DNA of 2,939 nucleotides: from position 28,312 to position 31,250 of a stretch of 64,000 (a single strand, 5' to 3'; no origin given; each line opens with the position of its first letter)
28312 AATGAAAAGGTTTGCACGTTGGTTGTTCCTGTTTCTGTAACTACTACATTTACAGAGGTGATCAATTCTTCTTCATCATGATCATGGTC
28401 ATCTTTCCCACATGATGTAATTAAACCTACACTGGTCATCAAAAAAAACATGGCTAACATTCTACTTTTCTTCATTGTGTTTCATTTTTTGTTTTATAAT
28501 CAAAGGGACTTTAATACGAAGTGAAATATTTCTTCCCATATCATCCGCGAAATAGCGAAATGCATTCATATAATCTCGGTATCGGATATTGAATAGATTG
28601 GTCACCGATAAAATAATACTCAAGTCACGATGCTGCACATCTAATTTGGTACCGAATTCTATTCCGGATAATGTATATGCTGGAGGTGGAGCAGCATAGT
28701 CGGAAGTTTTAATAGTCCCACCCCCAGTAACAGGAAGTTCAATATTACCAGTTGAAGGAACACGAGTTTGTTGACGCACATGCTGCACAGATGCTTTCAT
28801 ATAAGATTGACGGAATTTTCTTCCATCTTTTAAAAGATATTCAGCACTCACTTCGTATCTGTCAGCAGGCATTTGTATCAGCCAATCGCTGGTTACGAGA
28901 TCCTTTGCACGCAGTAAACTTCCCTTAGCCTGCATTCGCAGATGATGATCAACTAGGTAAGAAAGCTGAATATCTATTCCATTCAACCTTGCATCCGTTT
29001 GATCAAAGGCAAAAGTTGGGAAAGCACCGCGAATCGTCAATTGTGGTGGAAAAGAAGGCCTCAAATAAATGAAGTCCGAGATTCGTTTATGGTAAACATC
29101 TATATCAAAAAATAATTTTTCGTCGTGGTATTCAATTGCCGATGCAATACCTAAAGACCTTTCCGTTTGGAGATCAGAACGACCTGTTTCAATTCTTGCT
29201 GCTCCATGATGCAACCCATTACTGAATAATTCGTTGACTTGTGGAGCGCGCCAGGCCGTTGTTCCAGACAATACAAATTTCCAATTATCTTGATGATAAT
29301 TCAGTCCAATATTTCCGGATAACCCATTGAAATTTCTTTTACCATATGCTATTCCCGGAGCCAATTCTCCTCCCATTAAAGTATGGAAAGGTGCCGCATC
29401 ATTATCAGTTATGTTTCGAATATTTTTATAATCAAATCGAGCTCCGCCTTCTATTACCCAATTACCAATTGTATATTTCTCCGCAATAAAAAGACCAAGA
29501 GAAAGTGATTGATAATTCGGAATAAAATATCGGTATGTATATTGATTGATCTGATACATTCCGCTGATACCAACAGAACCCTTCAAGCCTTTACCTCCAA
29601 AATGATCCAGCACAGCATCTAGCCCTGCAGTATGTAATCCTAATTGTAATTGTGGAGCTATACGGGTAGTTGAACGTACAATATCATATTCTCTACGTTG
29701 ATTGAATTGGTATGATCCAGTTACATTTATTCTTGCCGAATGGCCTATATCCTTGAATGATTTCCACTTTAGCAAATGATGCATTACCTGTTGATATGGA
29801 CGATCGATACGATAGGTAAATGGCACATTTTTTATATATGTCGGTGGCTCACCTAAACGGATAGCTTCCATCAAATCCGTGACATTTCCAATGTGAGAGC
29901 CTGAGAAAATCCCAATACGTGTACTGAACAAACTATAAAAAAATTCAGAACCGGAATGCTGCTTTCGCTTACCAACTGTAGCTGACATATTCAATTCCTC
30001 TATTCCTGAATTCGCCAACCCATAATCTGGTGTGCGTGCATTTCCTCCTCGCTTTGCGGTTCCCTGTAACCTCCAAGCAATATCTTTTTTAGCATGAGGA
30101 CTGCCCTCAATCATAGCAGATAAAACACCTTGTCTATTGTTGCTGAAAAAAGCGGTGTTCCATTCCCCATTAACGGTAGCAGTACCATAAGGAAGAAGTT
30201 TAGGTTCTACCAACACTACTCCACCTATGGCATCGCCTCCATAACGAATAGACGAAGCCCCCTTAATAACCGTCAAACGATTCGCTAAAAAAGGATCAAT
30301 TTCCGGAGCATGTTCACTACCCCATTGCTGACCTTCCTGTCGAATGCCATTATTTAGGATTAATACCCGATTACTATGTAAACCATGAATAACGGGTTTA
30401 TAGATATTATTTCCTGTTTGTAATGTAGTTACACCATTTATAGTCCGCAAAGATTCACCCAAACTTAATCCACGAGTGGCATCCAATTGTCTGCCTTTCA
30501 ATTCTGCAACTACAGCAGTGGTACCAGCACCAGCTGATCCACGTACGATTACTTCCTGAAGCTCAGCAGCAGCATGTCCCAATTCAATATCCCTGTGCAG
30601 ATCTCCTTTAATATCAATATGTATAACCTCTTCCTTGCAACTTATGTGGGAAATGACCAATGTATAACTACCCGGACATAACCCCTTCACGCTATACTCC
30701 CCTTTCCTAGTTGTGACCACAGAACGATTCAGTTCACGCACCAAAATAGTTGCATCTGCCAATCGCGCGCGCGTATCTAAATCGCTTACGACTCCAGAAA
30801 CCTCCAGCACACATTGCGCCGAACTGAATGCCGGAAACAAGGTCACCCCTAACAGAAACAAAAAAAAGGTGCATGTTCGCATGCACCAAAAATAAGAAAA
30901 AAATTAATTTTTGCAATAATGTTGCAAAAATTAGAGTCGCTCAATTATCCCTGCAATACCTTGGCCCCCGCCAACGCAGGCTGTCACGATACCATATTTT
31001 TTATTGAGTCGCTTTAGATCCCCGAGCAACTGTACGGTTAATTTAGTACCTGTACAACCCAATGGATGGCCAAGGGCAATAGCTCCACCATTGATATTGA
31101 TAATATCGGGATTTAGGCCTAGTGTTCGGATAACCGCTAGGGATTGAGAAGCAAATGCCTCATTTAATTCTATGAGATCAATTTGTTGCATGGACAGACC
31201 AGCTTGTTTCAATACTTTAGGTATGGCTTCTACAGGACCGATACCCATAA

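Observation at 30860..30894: Start codon embedded in a terminator: a possible self-insulating promoter for the TonB receptor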

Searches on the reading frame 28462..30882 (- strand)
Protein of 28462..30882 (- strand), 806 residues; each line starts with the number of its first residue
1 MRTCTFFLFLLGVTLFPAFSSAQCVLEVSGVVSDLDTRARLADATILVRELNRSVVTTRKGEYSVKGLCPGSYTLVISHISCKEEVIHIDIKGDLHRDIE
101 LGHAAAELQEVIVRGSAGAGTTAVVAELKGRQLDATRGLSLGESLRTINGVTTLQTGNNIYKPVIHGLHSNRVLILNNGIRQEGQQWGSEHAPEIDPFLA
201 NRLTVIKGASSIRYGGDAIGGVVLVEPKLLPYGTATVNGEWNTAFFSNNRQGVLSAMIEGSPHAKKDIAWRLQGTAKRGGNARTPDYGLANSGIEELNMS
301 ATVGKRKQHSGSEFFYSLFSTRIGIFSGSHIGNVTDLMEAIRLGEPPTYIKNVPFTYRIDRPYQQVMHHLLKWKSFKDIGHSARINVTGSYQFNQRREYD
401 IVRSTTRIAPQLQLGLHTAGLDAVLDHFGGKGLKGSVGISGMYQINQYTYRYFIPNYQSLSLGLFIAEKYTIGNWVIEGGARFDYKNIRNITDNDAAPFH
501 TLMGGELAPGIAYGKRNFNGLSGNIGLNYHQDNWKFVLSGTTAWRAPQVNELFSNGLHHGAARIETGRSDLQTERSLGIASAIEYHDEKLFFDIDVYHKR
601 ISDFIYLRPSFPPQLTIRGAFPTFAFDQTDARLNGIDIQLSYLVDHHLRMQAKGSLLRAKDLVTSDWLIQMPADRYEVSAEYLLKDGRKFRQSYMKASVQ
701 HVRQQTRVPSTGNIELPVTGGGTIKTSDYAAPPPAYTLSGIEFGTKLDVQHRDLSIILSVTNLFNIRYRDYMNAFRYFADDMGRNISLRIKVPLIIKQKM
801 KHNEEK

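Call 5: search_protein_families(library=pfam, proteins=[window:28462-30882:-])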
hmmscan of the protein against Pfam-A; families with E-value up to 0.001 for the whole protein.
window:28462-30882:- (806 aa): 4 families
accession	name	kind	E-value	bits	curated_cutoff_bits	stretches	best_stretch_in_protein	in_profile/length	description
PF00593.30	TonB_dep_Rec_b-barrel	-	2.6e-25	90.6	27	1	388-763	103-436/436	TonB dependent receptor-like, beta-barrel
PF07715.20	Plug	-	1.2e-17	64.7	23.9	1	121-222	5-107/107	TonB-dependent Receptor Plug Domain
PF13715.12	CarbopepD_reg_2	-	4e-14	52.8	32.2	1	28-113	1-88/88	CarboxypepD_reg-like domain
PF13620.12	CarboxypepD_reg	-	8.1e-10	39.4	32.3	1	28-91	2-69/82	Carboxypeptidase regulatory-like domain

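Call 9: find_related_loci(query=window:28462-30882:-, collection=genome_contigs, flank=3000)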
Query window:28462-30882:- (806 aa) in genome_contigs; peptide patterns used: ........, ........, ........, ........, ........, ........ (x = any residue, [..] = any of these).
24 stretches matched a pattern, but none encodes a relative of the query by tblastn (E <= 1e-3).

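Call 12: find_homologous_proteins(query=window:28462-30882:-)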
Query window:28462-30882:- (806 aa): 4415 proteins with E <= 0.001 among 8000 candidates; the best 120 are listed.
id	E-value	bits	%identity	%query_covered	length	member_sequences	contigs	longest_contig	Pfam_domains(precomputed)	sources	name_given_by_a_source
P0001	0.0e+0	1836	99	100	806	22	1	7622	PF13715.13,PF07715.21,PF13620.13,PF00593.31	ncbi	ncbi:MAG: hypothetical protein RL335_1468 [Bacteroidota bacterium]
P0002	0.0e+0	1527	81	99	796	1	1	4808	PF13715.13,PF07715.21,PF13620.13,PF00593.31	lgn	-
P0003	0.0e+0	1484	80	99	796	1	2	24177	PF13715.13,PF07715.21,PF13620.13,PF00593.31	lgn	-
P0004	0.0e+0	1483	79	99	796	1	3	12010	PF13715.13,PF07715.21,PF13620.13,PF00593.31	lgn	-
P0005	0.0e+0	1378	74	99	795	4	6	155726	PF13715.13,PF07715.21,PF13620.13,PF00593.31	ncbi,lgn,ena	-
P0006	0.0e+0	1369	73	99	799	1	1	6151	PF13715.13,PF07715.21,PF13620.13,PF00593.31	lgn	-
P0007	0.0e+0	1268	70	97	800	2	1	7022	PF13715.13,PF07715.21,PF13620.13,PF00593.31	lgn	-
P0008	0.0e+0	1267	68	99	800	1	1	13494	PF13715.13,PF07715.21,PF13620.13,PF00593.31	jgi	jgi:iron complex outermembrane receptor protein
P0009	0.0e+0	1245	67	99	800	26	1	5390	PF13715.13,PF07715.21,PF13620.13,PF00593.31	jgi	jgi:iron complex outermembrane receptor protein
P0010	0.0e+0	1231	68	97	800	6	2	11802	PF13715.13,PF07715.21,PF13620.13,PF00593.31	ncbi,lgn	-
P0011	0.0e+0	1231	67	99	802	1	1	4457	PF13715.13,PF07715.21,PF13620.13,PF00593.31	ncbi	-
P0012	0.0e+0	1226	66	99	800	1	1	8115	PF13715.13,PF07715.21,PF13620.13,PF00593.31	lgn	-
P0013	0.0e+0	1185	64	99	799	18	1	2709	PF13715.13,PF07715.21,PF13620.13,PF00593.31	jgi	jgi:iron complex outermembrane recepter protein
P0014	0.0e+0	1180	65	99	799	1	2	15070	PF13715.13,PF07715.21,PF13620.13,PF00593.31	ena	-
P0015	0.0e+0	1180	64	98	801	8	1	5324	PF13715.13,PF07715.21,PF13620.13,PF00593.31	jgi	jgi:iron complex outermembrane receptor protein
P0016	0.0e+0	1146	62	98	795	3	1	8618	PF13715.13,PF07715.21,PF13620.13,PF00593.31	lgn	-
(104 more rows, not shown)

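Call 15: find_encoding_contigs(protein=P0002, flank=2500, max_places=2)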
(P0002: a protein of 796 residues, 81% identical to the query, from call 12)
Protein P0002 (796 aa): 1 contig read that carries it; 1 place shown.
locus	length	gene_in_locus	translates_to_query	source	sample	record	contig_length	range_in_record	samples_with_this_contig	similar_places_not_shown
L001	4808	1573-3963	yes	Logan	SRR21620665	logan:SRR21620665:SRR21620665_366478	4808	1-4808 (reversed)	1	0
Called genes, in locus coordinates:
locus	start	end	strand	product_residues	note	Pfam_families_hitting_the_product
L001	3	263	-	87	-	?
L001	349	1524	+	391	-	PF00108:Thiolase_N, PF00109:ketoacyl-synt (weak), PF02803:Thiolase_C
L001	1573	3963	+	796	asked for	PF13620:CarboxypepD_reg, PF13715:CarbopepD_reg_2, PF07715:Plug, PF00593:TonB_dep_Rec_b-barrel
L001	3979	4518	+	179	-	-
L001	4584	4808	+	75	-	?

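Call 16: find_encoding_contigs(protein=P0003, flank=2500, max_places=2)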
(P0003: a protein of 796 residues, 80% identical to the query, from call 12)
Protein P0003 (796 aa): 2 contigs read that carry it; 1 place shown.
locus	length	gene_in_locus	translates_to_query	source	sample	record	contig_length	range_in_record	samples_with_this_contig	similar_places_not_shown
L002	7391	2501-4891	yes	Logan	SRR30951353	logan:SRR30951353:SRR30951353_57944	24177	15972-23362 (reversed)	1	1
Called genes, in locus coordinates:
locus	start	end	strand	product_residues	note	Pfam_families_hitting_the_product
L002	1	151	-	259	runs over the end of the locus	PF03741:TerC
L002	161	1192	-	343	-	PF01180:DHO_dh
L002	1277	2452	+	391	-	PF00108:Thiolase_N, PF00109:ketoacyl-synt (weak), PF02803:Thiolase_C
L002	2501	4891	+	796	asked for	PF13620:CarboxypepD_reg, PF13715:CarbopepD_reg_2, PF07715:Plug, PF00593:TonB_dep_Rec_b-barrel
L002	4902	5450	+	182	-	-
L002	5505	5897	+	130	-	PF11026:DUF2721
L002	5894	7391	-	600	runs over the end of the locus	PF00664:ABC_membrane, PF00005:ABC_tran, PF02463:SMC_N (faint), PF13604:AAA_30 (faint)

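Call 17: find_encoding_contigs(protein=P0004, flank=2500, max_places=2)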
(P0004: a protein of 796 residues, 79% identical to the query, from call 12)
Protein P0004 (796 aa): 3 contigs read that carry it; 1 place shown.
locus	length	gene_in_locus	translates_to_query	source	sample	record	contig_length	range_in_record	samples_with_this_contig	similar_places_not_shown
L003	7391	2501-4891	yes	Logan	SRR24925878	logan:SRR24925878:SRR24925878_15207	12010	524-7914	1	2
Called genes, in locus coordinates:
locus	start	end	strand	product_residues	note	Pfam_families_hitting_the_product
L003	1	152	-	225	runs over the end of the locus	?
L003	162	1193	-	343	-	PF01180:DHO_dh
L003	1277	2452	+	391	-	PF00108:Thiolase_N, PF00109:ketoacyl-synt (weak), PF02803:Thiolase_C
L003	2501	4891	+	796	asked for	PF13620:CarboxypepD_reg, PF13715:CarbopepD_reg_2, PF07715:Plug, PF00593:TonB_dep_Rec_b-barrel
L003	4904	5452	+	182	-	-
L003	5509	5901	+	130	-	PF11026:DUF2721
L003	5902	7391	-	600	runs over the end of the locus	PF00664:ABC_membrane, PF00005:ABC_tran, PF02463:SMC_N (faint)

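Call 18: find_encoding_contigs(protein=P0005, flank=2500, max_places=2)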
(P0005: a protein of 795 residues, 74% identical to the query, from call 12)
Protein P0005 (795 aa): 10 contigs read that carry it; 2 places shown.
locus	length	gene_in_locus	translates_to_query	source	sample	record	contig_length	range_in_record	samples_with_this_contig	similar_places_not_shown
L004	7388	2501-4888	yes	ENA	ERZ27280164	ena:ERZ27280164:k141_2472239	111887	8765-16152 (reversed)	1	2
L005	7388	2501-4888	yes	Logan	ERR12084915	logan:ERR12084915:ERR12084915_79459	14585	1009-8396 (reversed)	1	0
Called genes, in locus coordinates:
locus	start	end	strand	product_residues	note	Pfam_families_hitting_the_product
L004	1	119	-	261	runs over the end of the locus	PF03741:TerC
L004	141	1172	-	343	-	PF01180:DHO_dh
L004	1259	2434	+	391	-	PF00108:Thiolase_N, PF00109:ketoacyl-synt (weak), PF02803:Thiolase_C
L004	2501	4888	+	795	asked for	PF13620:CarboxypepD_reg, PF13715:CarbopepD_reg_2, PF07715:Plug, PF00593:TonB_dep_Rec_b-barrel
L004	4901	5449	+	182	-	-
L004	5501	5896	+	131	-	PF11026:DUF2721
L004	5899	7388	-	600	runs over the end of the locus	PF00664:ABC_membrane, PF00005:ABC_tran, PF02463:SMC_N (faint)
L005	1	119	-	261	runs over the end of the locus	PF03741:TerC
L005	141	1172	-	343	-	PF01180:DHO_dh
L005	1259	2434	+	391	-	PF00108:Thiolase_N, PF00109:ketoacyl-synt (weak), PF02803:Thiolase_C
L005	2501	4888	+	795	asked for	PF13620:CarboxypepD_reg, PF13715:CarbopepD_reg_2, PF07715:Plug, PF00593:TonB_dep_Rec_b-barrel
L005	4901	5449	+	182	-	-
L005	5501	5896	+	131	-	PF11026:DUF2721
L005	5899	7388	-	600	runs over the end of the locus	PF00664:ABC_membrane, PF00005:ABC_tran, PF02463:SMC_N (faint)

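Call 19: find_encoding_contigs(protein=P0006, flank=2500, max_places=2)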
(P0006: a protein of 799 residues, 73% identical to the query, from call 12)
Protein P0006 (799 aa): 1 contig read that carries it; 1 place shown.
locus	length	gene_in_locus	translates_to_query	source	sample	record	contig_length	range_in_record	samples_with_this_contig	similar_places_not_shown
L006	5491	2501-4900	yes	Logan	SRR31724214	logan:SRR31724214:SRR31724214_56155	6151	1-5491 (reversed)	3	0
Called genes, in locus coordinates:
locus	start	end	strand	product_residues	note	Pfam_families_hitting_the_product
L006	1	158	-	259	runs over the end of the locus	PF03741:TerC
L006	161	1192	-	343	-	PF01180:DHO_dh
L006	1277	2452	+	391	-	PF00108:Thiolase_N, PF00109:ketoacyl-synt (weak), PF02803:Thiolase_C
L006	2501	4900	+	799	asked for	PF13620:CarboxypepD_reg, PF13715:CarbopepD_reg_2, PF07715:Plug, PF00593:TonB_dep_Rec_b-barrel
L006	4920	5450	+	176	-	-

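Call 24: find_related_loci(query=A1, collection=genome_contigs, flank=2500)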
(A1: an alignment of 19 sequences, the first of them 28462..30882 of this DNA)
Query A1 (806 aa) in genome_contigs; peptide patterns used: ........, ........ (x = any residue, [..] = any of these).
600 stretches matched a pattern (row limit reached: there are more); 591 encode a relative of the query (tblastn E <= 1e-3); the best 80 are kept; 80 distinct loci.
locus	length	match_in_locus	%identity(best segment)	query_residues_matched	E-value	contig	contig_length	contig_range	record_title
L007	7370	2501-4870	67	6-799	0e+0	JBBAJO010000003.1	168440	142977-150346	MAG: Chitinophagaceae bacterium isolate EUL_013 ctg3-EUL_013, whole genome shotgun sequence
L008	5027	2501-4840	68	19-799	0e+0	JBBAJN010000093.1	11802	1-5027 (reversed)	MAG: Chitinophagaceae bacterium isolate EUL_012 ctg93-EUL_012, whole genome shotgun sequence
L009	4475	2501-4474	74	1-662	0e+0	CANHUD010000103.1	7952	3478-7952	MAG: Sphingobacteriales bacterium isolate RE-26jul17-178 genome assembly, contig: RE-26jul17-C17315, whole genome shotgu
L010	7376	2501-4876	60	6-794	0e+0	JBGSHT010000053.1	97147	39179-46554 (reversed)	MAG: Chitinophagaceae bacterium isolate JTS-AC111 k141_3317100, whole genome shotgun sequence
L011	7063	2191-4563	57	1-794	0e+0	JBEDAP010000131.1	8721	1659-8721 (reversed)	MAG: Bacteroidota bacterium isolate NASQAN2014_035_B_bin.26 scaffold_701292, whole genome shotgun sequence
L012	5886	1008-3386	56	5-798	0e+0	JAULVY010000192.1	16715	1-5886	MAG: Chitinophagaceae bacterium isolate P_CHIT5 NODE_7184_length_16715_cov_1.769592, whole genome shotgun sequence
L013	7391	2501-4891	55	1-801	0e+0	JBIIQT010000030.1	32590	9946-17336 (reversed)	MAG: Chitinophagaceae bacterium isolate ME2003-07-23pf_3300044630_group2_bin188 Rohwer_bin501_scaffold_744_c1, whole gen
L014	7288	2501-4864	56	7-794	0e+0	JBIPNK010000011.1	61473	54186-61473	MAG: Chitinophagaceae bacterium isolate ME2018-06-05_3300043470_group8_bin116 Rohwer_bin516_scaffold_256_c1, whole genom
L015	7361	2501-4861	56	1-792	0e+0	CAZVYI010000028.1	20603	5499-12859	MAG TPA_asm: uncultured Sphingobacterium sp. isolate SRP278252_co3_593 genome assembly, contig: NODE_4496_length_20603_c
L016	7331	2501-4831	57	22-799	0e+0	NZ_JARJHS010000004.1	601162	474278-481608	Pollutibacter soli strain JS81 spades_K_25_97_4, whole genome shotgun sequence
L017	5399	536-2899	55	7-794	0e+0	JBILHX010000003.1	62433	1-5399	MAG: Chitinophagaceae bacterium isolate ME2017-05-12_3300034357_group7_bin12 Rohwer_bin515_scaffold_53_c1, whole genome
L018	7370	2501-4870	56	1-794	0e+0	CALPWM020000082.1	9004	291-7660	MAG: Chitinophaga pinensis isolate HRS-ES2-bin-172 genome assembly, contig: HRSG-E12-C4684, whole genome shotgun sequenc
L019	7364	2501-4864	55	7-794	0e+0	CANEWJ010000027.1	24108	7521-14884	MAG: Chitinophagaceae bacterium isolate CE-Oct18-179 genome assembly, contig: CE-Oct18-C1426, whole genome shotgun seque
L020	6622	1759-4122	54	7-794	0e+0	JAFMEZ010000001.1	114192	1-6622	MAG: Parafilimonas sp. isolate CPBay_Sum0_6L08_29 NODE_17_length_114192_cov_21.068015, whole genome shotgun sequence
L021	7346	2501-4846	55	21-804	0e+0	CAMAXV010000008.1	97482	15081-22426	MAG: Chitinophaga pinensis isolate ME-21oct19-169 genome assembly, contig: ME-21oct19-C249, whole genome shotgun sequenc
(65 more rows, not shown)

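Call 47: search_protein_families(library=ncbifam, proteins=[window:28462-30882:-], max_evalue=0.01)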
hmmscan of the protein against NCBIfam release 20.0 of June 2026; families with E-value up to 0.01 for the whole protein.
window:28462-30882:- (806 aa): 18 families
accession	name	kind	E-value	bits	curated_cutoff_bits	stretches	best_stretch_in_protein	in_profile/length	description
TIGR01785.1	TonB-hemin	subfamily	3.6e-42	144.7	316.85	1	121-792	18-675/677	TonB-dependent heme/hemoglobin receptor family protein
TIGR01786.1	TonB-hemlactrns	subfamily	5.8e-38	130.7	323.75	2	443-791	374-716/719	TonB-dependent hemoglobin/transferrin/lactoferrin family receptor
NF038289.1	Zn_piracy_ZnuD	exception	5.4e-27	94.7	950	2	531-676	452-590/685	zinc piracy TonB-dependent receptor ZnuD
TIGR01778.1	TonB-copper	equivalog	5.9e-18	64.9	472.45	2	142-256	18-134/637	TonB-dependent copper receptor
TIGR01783.1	TonB-siderophor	subfamily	9.5e-10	37.7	223.5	1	132-229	13-109/649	TonB-dependent siderophore receptor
TIGR01779.1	TonB-B12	equivalog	1.4e-09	37.1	599.7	1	125-224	49-150/614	TonB-dependent vitamin B12 receptor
NF007926.1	PRK10641.1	equivalog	1.6e-09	36.8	836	1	137-224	60-150/617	TonB-dependent vitamin B12 receptor BtuB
NF010012.0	PRK13486.1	equivalog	7.2e-06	24.6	924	1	122-225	43-155/696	TonB-dependent receptor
NF010011.0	PRK13484.1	equivalog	9.4e-06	24.1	1197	1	123-225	49-156/682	IreA family TonB-dependent siderophore receptor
NF010010.0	PRK13483.1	equivalog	1.7e-05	23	927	1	128-225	57-160/660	ligand-gated channel protein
TIGR01776.1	TonB-tbp-lbp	subfamily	7.5e-05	20.8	468.8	1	466-608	604-733/946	lactoferrin/transferrin family TonB-dependent receptor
NF010651.0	PRK14050.1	equivalog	0.00035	18.8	884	1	165-224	126-182/730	TonB-dependent siderophore receptor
NF007478.2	PRK10064.1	equivalog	0.0014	17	745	1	140-225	66-155/663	catecholate siderophore receptor CirA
NF047944.1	FoxamRcptFoxA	equivalog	0.0019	16.6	1300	0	191-278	126-209/697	ferrioxamine B receptor FoxA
NF052345.1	S_layer_anammox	exception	0.002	15.6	1400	1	13-119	1300-1407/1596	Kustd1514 family S-layer glycoprotein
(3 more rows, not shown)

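Call 56: find_encoding_contigs(protein=P0007, flank=1800, max_places=1)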
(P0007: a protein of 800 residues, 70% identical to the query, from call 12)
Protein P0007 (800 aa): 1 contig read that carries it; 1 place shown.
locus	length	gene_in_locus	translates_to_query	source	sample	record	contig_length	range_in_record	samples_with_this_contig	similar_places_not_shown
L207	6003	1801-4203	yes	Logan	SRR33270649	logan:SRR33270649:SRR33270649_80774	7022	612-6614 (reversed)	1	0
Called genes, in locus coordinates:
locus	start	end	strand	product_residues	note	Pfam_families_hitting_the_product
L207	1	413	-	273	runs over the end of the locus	?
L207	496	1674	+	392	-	PF00108:Thiolase_N, PF00109:ketoacyl-synt (weak), PF02803:Thiolase_C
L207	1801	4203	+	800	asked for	PF13620:CarboxypepD_reg, PF13715:CarbopepD_reg_2, PF07715:Plug, PF00593:TonB_dep_Rec_b-barrel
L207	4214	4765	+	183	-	-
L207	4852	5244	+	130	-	PF11026:DUF2721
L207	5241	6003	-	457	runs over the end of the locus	?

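Call 57: find_encoding_contigs(protein=P0011, flank=1800, max_places=1)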
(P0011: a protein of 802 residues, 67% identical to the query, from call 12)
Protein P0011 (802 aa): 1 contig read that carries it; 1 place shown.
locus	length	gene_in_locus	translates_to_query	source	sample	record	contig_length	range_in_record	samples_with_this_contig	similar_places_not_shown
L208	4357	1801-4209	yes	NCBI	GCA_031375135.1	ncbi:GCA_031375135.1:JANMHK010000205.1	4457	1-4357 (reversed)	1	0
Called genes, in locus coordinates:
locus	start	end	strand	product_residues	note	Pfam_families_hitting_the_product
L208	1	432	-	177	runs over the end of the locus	?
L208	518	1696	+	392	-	PF00108:Thiolase_N, PF00109:ketoacyl-synt (weak), PF02803:Thiolase_C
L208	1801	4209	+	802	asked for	PF13620:CarboxypepD_reg, PF13715:CarbopepD_reg_2, PF07715:Plug, PF00593:TonB_dep_Rec_b-barrel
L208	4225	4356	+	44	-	?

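Call 58: find_encoding_contigs(protein=P0014, flank=1800, max_places=1)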
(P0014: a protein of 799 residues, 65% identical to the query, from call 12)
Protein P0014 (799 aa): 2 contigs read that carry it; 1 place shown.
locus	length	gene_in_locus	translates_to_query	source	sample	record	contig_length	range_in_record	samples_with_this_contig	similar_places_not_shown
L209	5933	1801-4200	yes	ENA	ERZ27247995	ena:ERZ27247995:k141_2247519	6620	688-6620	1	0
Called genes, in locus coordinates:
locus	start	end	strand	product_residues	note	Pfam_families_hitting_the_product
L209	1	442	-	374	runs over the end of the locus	PF01180:DHO_dh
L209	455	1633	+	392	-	PF00108:Thiolase_N, PF00109:ketoacyl-synt (weak), PF02803:Thiolase_C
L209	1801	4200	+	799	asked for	PF13620:CarboxypepD_reg, PF13715:CarbopepD_reg_2, PF07715:Plug, PF00593:TonB_dep_Rec_b-barrel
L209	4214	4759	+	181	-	-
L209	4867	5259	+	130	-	PF11026:DUF2721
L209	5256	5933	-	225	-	?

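Call 59: find_encoding_contigs(protein=P0016, flank=1800, max_places=1)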
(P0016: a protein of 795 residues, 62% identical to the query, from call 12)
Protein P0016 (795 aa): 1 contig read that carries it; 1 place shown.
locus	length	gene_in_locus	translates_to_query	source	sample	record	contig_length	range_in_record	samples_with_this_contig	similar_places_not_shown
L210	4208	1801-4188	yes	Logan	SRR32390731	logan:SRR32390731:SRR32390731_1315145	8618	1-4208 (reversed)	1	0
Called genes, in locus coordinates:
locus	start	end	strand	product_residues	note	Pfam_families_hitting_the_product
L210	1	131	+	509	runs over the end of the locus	PF08811:DUF1800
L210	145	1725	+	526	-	PF07394:DUF1501, PF18962:Por_Secre_tail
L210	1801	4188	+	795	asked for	PF13620:CarboxypepD_reg, PF13715:CarbopepD_reg_2, PF07715:Plug, PF00593:TonB_dep_Rec_b-barrel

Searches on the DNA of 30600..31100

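Call 70: search_rna_families(source=window, start=30600, end=31100, threshold=evalue, max_evalue=1)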
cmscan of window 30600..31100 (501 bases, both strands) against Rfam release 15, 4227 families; matches with E-value up to 1: 4.
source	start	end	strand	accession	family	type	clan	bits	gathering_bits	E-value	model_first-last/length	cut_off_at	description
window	30857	30927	-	RF02538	TarB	Gene; sRNA;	-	25.7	80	0.011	1-79/79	no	Vibrio ToxT activated RNA TarB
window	30865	30932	+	RF01589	plasmodium_snoR11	Gene; snRNA; snoRNA; HACA-box;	-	21.5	80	0.65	1-207/207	no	small nucleolar RNA snoR11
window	30870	30890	-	RF01083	UPD-PK2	Cis-reg;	-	18.8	32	0.75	1-21/21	no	Pseudoknot of upstream pseudoknot domain (UPD) of the 3'UTR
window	30812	30934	-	RF00457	IRES_mnt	Cis-reg; IRES;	-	13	100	0.6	1-203/203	no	Mnt IRES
